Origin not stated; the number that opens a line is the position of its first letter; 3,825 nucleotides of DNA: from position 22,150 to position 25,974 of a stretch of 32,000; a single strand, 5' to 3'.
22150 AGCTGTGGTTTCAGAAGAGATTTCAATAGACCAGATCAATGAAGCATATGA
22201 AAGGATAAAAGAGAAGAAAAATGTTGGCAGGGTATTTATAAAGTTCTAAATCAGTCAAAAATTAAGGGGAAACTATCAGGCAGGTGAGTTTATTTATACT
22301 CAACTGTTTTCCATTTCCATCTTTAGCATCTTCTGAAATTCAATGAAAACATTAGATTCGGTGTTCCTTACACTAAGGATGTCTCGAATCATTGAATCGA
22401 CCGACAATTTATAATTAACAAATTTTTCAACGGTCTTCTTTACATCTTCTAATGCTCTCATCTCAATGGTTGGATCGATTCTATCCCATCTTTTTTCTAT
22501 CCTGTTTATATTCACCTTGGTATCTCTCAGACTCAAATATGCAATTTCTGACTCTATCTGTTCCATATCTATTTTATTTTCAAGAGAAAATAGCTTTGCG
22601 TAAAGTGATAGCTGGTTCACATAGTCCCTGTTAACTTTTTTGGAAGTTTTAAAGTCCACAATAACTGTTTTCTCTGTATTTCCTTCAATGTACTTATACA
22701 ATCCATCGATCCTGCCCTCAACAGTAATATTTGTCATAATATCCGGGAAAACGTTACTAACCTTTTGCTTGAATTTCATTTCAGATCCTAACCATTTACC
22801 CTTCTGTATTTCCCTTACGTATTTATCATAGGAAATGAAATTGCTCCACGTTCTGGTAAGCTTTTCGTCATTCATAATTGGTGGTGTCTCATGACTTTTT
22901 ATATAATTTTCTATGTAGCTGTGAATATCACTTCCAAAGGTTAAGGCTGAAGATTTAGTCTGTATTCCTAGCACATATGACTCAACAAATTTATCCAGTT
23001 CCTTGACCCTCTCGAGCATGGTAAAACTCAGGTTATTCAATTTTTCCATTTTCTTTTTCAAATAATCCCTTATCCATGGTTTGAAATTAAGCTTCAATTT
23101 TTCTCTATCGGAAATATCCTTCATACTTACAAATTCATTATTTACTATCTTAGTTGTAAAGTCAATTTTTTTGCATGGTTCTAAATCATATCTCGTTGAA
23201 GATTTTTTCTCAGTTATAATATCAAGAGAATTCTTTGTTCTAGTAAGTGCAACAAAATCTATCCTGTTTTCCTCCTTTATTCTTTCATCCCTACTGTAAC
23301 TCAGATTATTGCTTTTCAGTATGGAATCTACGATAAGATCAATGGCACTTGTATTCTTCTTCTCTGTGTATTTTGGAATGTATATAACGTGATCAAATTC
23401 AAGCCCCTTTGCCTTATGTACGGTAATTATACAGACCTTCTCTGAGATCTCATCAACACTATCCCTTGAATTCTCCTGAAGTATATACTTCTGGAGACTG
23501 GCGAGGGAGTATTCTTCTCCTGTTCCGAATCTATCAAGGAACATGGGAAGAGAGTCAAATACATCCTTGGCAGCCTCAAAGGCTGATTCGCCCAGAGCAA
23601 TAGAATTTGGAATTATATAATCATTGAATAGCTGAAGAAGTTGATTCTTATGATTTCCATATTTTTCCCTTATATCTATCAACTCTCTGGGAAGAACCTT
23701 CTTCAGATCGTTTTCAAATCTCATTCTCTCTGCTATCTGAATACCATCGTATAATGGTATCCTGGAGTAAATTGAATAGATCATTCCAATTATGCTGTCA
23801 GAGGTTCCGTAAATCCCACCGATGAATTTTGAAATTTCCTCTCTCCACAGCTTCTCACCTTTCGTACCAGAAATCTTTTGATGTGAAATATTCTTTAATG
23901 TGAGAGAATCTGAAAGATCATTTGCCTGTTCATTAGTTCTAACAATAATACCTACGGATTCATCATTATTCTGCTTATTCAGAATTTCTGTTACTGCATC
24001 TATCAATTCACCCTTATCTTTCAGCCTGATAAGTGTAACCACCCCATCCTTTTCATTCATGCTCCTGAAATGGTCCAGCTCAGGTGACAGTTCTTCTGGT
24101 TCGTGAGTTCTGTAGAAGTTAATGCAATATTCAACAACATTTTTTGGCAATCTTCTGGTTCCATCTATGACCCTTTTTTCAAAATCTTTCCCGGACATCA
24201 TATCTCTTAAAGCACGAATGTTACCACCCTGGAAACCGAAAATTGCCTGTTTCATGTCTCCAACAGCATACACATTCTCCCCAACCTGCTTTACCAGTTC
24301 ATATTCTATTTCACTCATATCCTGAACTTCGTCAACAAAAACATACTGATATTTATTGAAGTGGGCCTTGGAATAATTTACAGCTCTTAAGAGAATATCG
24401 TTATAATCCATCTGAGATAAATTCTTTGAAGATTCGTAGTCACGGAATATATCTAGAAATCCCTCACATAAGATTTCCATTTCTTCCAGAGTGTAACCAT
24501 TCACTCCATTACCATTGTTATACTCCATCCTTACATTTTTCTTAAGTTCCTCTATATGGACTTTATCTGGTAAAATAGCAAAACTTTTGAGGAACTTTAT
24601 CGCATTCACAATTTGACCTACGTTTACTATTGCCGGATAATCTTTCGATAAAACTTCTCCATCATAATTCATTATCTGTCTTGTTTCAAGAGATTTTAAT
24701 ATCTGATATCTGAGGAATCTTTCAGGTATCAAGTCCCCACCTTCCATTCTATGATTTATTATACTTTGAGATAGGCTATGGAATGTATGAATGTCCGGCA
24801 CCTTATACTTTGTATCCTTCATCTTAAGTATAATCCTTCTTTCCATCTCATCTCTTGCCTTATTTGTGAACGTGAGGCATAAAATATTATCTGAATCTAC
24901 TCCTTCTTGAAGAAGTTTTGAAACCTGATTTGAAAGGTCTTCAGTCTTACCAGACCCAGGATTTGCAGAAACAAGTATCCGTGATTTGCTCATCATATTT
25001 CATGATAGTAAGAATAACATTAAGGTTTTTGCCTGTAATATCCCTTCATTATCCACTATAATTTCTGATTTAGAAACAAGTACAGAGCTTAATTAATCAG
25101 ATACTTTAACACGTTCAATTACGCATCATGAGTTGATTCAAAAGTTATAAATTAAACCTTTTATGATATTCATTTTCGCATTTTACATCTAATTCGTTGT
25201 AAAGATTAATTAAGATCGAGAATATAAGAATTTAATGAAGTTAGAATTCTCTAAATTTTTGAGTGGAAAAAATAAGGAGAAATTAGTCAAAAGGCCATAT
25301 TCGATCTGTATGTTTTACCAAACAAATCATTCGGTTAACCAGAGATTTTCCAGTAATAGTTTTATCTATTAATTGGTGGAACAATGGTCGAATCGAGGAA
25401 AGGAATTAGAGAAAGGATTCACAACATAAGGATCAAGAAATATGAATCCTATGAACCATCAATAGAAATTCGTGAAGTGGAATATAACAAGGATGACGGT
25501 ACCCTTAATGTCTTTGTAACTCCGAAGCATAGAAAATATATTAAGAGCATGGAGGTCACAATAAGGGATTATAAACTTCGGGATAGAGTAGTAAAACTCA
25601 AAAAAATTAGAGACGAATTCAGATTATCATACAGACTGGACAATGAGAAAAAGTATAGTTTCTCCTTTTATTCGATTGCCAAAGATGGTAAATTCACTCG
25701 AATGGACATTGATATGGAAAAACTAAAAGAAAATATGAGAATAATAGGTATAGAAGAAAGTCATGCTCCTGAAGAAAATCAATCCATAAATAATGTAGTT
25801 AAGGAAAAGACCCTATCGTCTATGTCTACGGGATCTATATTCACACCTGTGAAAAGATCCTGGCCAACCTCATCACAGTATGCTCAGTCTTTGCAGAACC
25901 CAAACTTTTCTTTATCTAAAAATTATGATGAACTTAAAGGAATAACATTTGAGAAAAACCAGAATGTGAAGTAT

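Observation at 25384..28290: vWA + PP2C phosphatase + Ser/Thr kinase triad (TerY-P-like) in an archaeal genome, with the kinase inverted and no other ter genes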

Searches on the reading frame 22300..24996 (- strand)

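Call 3: search_protein_families(library=pfam, proteins=[window:22300-24996:-], max_evalue=0.01)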
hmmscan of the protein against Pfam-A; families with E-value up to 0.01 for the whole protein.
window:22300-24996:- (898 aa): 6 families
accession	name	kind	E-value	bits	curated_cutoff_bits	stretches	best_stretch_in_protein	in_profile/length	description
PF00580.27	UvrD-helicase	-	1.1e-36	127.4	23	1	4-265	13-265/271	UvrD/REP helicase N-terminal domain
PF13361.12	UvrD_C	-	7.5e-20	72.1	25.6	1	493-597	259-349/350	UvrD-like helicase C-terminal domain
PF13245.12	AAA_19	-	2e-18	67.3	25.1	1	4-255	11-133/134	AAA domain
PF12705.13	PDDEXK_1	-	3.5e-07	30.8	22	1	670-845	17-196/247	PD-(D/E)XK nuclease superfamily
PF13538.12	UvrD_C_2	-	6.3e-06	26.4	27.4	1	521-544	2-26/52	UvrD-like helicase C-terminal domain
PF01443.25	Viral_helicase1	-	5.5e-05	23.5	21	0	519-593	175-226/228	Viral superfamily 1 RNA helicase core domain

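Call 4: search_protein_families(library=padloc, proteins=[window:22300-24996:-], max_evalue=0.01)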
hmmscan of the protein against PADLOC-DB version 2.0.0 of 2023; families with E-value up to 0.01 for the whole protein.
window:22300-24996:- (898 aa): 37 families (the best 25 are shown)
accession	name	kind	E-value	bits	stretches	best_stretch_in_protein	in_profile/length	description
PDLC03802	RTasHel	-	9.7e-37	125.1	2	4-363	18-332/675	DRT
PDLC00114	GajB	-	1.5e-35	120.9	2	6-371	22-377/635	UrvD helicase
PDLC00117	GajB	-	1.2e-34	117.8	2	195-604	191-582/604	UrvD helicase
PDLC00123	GajB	-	9.7e-33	111.6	3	214-402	175-362/540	UrvD helicase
PDLC00132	GajB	-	5.6e-30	102.6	1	4-277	16-279/625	UrvD helicase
PDLC00122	GajB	-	3.8e-28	96.7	2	147-549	96-451/502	UrvD helicase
PDLC00103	GajB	-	6e-27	92.8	1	3-540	27-540/612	UrvD helicase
PDLC00129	GajB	-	6.7e-26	89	1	7-593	28-571/594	UrvD helicase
PDLC00119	GajB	-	9.7e-26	88.8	1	8-601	19-549/565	UrvD helicase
PDLC00127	GajB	-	3.2e-25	86.7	2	177-604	155-577/594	UrvD helicase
PDLC00121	GajB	-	1.7e-23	81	2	198-374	185-362/565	UrvD helicase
PDLC00104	GajB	-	3.9e-21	73.4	2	200-374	150-324/574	UrvD helicase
PDLC00107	GajB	-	5.4e-20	69.5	1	4-599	28-560/587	UrvD helicase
PDLC00112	GajB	-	7.4e-18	62.5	1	5-266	19-265/581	UrvD helicase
PDLC00130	GajB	-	8.9e-18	61.9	2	4-76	15-88/589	UrvD helicase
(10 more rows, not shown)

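Call 45: search_protein_families(library=ncbifam, proteins=[window:22300-24996:-], max_evalue=0.01)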
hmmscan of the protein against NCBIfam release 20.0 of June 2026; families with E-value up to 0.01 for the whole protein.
window:22300-24996:- (898 aa): 14 families
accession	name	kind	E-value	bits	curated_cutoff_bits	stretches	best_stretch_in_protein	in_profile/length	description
NF010485.0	PRK13909.1-2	equivalog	1.5e-34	119.4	650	3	518-822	608-900/909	RecB-like helicase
TIGR01073.1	pcrA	equivalog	4.1e-29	101.5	911.2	2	4-379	17-378/725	DNA helicase PcrA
NF008276.0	PRK11054.1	equivalog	1.2e-26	93.4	543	2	4-82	209-285/684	DNA helicase IV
NF008743.0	PRK11773.1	equivalog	1.3e-26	93.2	965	3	4-102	22-116/720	DNA helicase II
TIGR01075.1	uvrD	equivalog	9.4e-25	87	1144.45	3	4-93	17-105/715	DNA helicase II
NF010487.0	PRK13909.1-4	equivalog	1.1e-23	83.4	759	3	503-825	591-917/924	RecB-like helicase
TIGR02784.1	addA_alphas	equivalog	2.2e-23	82.6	860.75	2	6-59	12-65/1138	double-strand break repair helicase AddA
TIGR01074.1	rep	equivalog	6e-23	81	951.45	2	7-378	17-373/668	DNA helicase Rep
TIGR00609.1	recB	equivalog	2.7e-20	72.1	696.05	3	507-599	714-816/1175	exodeoxyribonuclease V subunit beta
TIGR02785.1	addA_Gpos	equivalog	2.8e-16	58.6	707.65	2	5-65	15-75/1234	helicase-exonuclease AddAB subunit AddA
NF008172.0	PRK10919.1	equivalog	4.6e-16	58.2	1168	1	7-263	18-258/673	DNA helicase Rep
NF010484.0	PRK13909.1-1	equivalog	3.5e-11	41.6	1074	1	8-61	9-62/945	RecB-like helicase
NF010486.0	PRK13909.1-3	equivalog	9.2e-07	27.2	1109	1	9-58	10-59/921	RecB-like helicase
NF008128.0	PRK10876.1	equivalog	1.4e-06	26.3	1697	1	519-587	734-809/1181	exodeoxyribonuclease V subunit beta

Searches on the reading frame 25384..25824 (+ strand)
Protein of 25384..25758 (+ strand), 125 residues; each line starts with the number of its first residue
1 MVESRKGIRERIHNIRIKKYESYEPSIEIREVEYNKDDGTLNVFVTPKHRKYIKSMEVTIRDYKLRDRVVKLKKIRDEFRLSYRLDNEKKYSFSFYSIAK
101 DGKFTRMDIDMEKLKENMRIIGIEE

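Call 46: predict_structure(alignment_id=A3)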
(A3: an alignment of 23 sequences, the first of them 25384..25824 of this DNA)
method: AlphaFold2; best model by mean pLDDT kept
length: 147 residues; sequences in the alignment: 23
mean_pLDDT: 83.7   pTM: 0.70
mean pLDDT of the five models: 83.7, 83.5, 83.1, 82.4, 81.6
residues with pLDDT >= 90: 100; 70-90: 16; 50-70: 9; < 50: 22
segments of 3 or more residues with pLDDT < 50: 125-144
pLDDT, mean of each block of 10 residues (from residue 1): 66 85 94 94 96 96 97 96 95 97 95 92 51 44 45
secondary structure, 60 per line:
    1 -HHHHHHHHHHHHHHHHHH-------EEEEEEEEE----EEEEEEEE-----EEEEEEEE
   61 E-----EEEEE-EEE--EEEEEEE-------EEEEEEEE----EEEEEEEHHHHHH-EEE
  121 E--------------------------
elements in order: H2-19 E27-35 E40-47 E53-61 E67-71 E73-75 E78-84 E92-99 E104-110 H111-116 E118-121

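Call 49: fold_search(model_id=the predicted structure, library=pdb)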
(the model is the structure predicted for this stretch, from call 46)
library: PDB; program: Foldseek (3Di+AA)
matches with E <= 10: 1993; with E <= 0.001: 3
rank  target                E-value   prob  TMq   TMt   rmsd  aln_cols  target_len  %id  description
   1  5fce_B                3.0e-04  1.00  0.42  0.51   5.1       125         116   14  The crystal structure of the ligand binding region of Serine-glutamate repeat protein A (SgrA) of Enterococcus faecium (released 2016-07-06)
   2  3tp4_B                3.2e-04  1.00  0.44  0.16   3.9       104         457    9  Crystal Structure of engineered protein at the resolution 1.98A, Northeast Structural Genomics Consortium Target OR128 (released 2011-10-05)
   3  5fce_A                8.4e-04  1.00  0.41  0.50   4.9       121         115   14  The crystal structure of the ligand binding region of Serine-glutamate repeat protein A (SgrA) of Enterococcus faecium (released 2016-07-06)
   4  2l3b_MODEL_1_A        1.2e-03  1.00  0.38  0.42   6.8       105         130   15  Solution NMR structure of the BT_0084 lipoprotein from Bacteroides thetaiotaomicron, Northeast Structural Geno (released 2010-11-10)
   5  5f7s_A                1.4e-03  1.00  0.43  0.10   2.2        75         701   11  Cycloalternan-degrading enzyme from Trueperella pyogenes (released 2015-12-30)
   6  6z2o                  1.5e-03  1.00  0.42  0.20   4.7        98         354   15  Crystal structure of wild type OgpA from Akkermansia muciniphila in P 21 21 21 (released 2020-09-30)
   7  6z2d                  1.6e-03  1.00  0.42  0.20   4.9       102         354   15  Crystal structure of wild type OgpA from Akkermansia muciniphila in P 41 21 2 (released 2020-09-30)
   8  4a2m_B                1.8e-03  1.00  0.43  0.10   4.9       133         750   10  Structure of the periplasmic domain of the heparin and heparan sulphate sensing hybrid two component system BT4663 in  (released 2012-05-02)
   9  6z2q_A                1.9e-03  1.00  0.42  0.20   4.9       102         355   15  Crystal structure of wild type OgpA from Akkermansia muciniphila in complex with an O-glycopeptide (GalGalNAc-TS) prod (released 2020-09-30)
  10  6a6c                  2.1e-03  1.00  0.41  0.67   4.4        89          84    6  Crystal structure of carbohydrate-binding module family 56 beta-1,3-glucan binding domain (released 2019-07-03)
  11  3mpc_A                2.1e-03  1.00  0.39  0.54   5.0       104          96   10  The crystal structure of a Fn3-like protein from Clostridium thermocellum (released 2010-08-11)
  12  5i0e_B                2.2e-03  1.00  0.46  0.11   4.4       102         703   10  Cycloalternan-degrading enzyme from Trueperella pyogenes in complex with isomaltose (released 2016-12-14)
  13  8fn9_F                2.2e-03  1.00  0.38  0.50   4.9       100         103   16  Crystal structure of the C-terminal Fg domain of TNR with the single FN domain of PTPRZ (released 2023-07-12)
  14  1lwr_MODEL_1_A        2.3e-03  1.00  0.39  0.56   4.1        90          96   17  Solution structure of the NCAM fibronectin type III module 2 (released 2003-06-03)
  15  2cov_I                2.5e-03  1.00  0.42  0.66   2.9        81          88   16  Crystal structure of CBM31 from beta-1,3-xylanase (released 2005-09-13)
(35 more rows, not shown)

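Call 71: search_protein_representatives(protein=window:25384-25758:+)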
Query: 125 residues. Proteins with E-value up to 0.001 (for the whole library): 4; up to 1e-10: 3; up to 1e-30: 1. The best 4 are listed.
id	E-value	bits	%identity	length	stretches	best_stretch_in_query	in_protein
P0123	6.0e-37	142.5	56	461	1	1-124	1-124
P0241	2.0e-21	92.5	92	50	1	32-81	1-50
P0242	1.0e-15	74.1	32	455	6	20-63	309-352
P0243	1.7e-04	37.9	39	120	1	16-104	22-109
